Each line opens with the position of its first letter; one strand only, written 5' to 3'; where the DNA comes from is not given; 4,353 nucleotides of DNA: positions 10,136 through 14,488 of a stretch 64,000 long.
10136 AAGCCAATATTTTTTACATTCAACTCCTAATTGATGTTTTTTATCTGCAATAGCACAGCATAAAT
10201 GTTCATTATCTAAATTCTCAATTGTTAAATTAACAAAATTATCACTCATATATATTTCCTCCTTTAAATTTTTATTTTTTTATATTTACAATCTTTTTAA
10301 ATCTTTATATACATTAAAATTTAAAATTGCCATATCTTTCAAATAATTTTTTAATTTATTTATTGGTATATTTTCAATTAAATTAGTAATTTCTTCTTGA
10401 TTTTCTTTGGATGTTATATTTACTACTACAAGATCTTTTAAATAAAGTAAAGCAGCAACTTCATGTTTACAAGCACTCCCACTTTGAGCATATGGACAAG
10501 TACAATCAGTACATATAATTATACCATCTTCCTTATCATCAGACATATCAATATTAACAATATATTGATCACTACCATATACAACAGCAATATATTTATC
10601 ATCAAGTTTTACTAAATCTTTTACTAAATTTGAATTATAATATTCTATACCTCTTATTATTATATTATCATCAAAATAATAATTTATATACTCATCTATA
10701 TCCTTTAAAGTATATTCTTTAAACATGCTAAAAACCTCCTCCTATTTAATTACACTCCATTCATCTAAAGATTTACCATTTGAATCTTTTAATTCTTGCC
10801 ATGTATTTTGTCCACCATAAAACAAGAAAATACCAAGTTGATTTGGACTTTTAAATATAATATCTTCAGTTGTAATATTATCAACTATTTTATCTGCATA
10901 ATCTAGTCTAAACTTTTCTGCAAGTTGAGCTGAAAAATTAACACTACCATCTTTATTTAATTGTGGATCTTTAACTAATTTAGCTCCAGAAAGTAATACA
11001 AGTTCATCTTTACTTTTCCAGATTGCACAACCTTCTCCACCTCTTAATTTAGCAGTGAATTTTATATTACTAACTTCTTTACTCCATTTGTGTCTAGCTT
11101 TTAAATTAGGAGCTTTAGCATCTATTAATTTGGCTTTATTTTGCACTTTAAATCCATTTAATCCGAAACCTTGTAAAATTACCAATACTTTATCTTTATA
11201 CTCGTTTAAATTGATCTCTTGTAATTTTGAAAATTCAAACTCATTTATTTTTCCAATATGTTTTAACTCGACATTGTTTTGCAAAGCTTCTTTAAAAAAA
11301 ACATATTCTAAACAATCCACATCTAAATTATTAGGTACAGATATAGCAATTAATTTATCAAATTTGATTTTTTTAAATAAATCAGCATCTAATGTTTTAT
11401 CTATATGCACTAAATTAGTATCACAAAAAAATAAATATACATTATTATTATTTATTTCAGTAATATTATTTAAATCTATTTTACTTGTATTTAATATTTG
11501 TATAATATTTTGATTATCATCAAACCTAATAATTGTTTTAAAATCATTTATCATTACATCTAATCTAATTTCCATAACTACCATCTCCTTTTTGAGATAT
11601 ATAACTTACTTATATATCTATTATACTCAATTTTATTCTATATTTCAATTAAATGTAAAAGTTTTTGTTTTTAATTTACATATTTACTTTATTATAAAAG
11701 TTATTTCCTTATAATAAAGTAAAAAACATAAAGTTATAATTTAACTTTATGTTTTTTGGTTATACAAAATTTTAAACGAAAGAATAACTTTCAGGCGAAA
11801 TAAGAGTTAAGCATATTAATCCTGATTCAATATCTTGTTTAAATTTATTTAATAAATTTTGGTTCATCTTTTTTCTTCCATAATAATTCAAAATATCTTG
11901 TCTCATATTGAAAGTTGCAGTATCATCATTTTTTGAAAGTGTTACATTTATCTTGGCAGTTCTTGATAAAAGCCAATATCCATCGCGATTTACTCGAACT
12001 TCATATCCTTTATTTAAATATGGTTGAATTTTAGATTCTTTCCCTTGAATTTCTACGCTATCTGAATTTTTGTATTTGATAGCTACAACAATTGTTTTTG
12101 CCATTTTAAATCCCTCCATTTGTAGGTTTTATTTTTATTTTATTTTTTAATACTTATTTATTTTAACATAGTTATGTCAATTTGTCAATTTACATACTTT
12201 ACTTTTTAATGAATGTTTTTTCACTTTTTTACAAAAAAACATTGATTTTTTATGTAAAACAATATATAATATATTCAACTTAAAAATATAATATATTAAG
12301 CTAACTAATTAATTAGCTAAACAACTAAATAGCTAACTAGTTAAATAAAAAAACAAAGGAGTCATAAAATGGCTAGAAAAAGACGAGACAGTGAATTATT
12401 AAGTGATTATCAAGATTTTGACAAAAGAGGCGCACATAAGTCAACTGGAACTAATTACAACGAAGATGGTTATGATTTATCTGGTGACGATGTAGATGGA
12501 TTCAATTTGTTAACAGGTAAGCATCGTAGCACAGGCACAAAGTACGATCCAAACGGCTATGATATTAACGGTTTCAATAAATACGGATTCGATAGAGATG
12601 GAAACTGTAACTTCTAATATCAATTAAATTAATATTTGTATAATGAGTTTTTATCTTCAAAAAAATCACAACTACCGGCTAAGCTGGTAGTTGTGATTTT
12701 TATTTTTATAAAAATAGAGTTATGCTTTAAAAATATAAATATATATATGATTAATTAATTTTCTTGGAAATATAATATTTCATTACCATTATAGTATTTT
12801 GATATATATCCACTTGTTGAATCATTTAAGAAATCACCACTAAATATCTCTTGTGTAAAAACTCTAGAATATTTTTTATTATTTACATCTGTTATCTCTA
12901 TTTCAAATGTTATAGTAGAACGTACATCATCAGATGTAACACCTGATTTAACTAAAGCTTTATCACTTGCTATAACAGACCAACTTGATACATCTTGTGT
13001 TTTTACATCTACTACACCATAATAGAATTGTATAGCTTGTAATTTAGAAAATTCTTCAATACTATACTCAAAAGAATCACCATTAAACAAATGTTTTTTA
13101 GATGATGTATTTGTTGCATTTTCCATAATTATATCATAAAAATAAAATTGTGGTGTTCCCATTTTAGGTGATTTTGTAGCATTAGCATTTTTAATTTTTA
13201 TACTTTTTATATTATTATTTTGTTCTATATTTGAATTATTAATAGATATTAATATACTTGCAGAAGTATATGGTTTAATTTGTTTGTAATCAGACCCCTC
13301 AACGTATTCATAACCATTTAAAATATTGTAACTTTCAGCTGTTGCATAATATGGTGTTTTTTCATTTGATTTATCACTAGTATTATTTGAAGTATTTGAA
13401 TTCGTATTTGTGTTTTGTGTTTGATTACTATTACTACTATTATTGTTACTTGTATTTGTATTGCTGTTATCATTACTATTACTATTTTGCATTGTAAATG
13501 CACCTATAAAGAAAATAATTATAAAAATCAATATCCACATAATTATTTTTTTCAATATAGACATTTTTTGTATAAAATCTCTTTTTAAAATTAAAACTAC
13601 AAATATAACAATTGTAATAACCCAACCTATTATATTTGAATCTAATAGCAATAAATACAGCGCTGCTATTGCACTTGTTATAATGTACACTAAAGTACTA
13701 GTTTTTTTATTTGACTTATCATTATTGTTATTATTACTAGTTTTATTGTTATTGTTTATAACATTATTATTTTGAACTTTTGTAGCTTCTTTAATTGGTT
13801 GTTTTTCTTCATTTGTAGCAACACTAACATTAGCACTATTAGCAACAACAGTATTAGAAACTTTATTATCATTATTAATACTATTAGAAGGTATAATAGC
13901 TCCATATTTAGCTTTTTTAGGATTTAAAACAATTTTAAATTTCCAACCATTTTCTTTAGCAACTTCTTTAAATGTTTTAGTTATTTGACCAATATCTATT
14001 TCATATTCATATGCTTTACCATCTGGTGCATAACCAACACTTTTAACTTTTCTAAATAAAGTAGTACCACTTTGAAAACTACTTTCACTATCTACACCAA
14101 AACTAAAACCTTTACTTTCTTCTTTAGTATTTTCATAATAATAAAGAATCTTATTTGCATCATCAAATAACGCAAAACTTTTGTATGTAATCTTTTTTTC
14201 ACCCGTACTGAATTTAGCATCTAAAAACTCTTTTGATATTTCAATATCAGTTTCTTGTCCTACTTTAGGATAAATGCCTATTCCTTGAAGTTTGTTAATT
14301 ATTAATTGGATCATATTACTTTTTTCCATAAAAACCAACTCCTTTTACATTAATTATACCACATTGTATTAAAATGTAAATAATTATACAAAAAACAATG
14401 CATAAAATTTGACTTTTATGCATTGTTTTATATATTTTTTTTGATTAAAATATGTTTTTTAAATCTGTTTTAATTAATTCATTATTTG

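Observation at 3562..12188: Five-copy family of 110-aa basic proteins, each an autonomous promoter-leader-ORF-terminator cassette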

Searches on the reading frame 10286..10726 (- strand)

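Call 50: search_protein_families(library=pfam, proteins=[window:10286-10726:-], max_evalue=0.01)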
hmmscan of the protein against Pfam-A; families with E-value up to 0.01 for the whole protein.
window:10286-10726:- (146 aa): 1 family
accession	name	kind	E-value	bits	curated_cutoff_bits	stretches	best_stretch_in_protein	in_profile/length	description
PF04434.22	SWIM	-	1.8e-06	27.8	19.6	1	55-96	1-37/38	SWIM zinc finger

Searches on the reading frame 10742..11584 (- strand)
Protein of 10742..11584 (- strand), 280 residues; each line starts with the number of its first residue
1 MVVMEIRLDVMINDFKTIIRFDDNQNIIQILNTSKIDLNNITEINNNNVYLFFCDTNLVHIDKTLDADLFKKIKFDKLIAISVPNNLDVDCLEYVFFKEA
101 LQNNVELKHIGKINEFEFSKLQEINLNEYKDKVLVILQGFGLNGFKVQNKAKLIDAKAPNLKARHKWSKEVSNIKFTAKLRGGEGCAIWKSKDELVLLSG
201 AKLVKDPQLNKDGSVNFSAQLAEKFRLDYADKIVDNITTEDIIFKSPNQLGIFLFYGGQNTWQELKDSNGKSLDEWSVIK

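Call 50: search_protein_families(library=pfam, proteins=[window:10742-11584:-], max_evalue=0.01)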
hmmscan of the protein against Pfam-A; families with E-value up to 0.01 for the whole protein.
window:10742-11584:- (280 aa): 0 families

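Call 76: search_protein_families(library=padloc, proteins=[window:10742-11584:-], max_evalue=0.01)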
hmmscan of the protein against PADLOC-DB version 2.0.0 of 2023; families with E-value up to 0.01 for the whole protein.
window:10742-11584:- (280 aa): 3 families
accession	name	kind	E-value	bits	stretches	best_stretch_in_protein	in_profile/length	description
PDLC04925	PDC-S14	-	1.2e-11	42.2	1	88-277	119-295/301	-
PDLC04923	PDC-S14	-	4.1e-07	27.4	1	96-277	136-310/320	-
PDLC05040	PDC-S57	-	2.3e-05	22.4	1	223-276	173-224/229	-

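Call 77: search_protein_families(library=phrogs, proteins=[window:10742-11584:-], max_evalue=0.01)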
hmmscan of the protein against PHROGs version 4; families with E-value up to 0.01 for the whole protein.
window:10742-11584:- (280 aa): 0 families

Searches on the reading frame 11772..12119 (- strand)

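Call 4: search_protein_families(library=pfam, proteins=[window:11772-12119:-], max_evalue=1)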
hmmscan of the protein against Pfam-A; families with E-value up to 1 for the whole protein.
window:11772-12119:- (115 aa): 0 families

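Call 5: search_protein_families(library=ncbifam, proteins=[window:11772-12119:-], max_evalue=1)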
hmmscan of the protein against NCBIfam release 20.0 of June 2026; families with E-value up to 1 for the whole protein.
window:11772-12119:- (115 aa): 1 family
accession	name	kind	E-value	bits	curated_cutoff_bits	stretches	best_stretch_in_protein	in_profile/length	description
NF010493.0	PRK13912.1-4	equivalog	0.079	12.9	351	1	12-94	88-169/171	nuclease NucT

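Call 10: search_protein_families(library=phrogs, proteins=[window:11772-12104:-], max_evalue=1)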
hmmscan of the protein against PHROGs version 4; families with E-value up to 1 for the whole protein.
window:11772-12104:- (110 aa): 5 families
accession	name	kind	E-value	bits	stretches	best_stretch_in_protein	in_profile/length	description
phrog_22423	-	unknown function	0.0037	18.2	1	45-87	28-69/73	-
phrog_33653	-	unknown function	0.061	14.3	1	58-107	30-79/122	-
phrog_26949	-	unknown function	0.063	14.3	1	66-97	20-47/59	-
phrog_19040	-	unknown function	0.08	14.6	1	32-80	12-58/94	-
phrog_31302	-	unknown function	0.15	13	1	9-45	119-155/163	-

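Call 11: search_protein_families(library=padloc, proteins=[window:11772-12104:-], max_evalue=1)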
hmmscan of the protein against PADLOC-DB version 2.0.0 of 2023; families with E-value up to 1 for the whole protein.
window:11772-12104:- (110 aa): 0 families

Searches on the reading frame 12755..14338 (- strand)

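Call 50: search_protein_families(library=pfam, proteins=[window:12755-14338:-], max_evalue=0.01)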
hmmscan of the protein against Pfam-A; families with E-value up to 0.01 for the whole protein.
window:12755-14338:- (527 aa): 3 families
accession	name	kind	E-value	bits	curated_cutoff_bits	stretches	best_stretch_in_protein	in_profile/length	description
PF07331.16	TctB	-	0.00081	20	29.1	1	201-278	55-127/137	Tripartite tricarboxylate transporter TctB family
PF05569.17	Peptidase_M56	-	0.0011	18.7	31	1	242-326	11-98/296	BlaR1 peptidase M56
PF04932.20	Wzy_C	-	0.0042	17.3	31.7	1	223-298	4-81/149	O-Antigen ligase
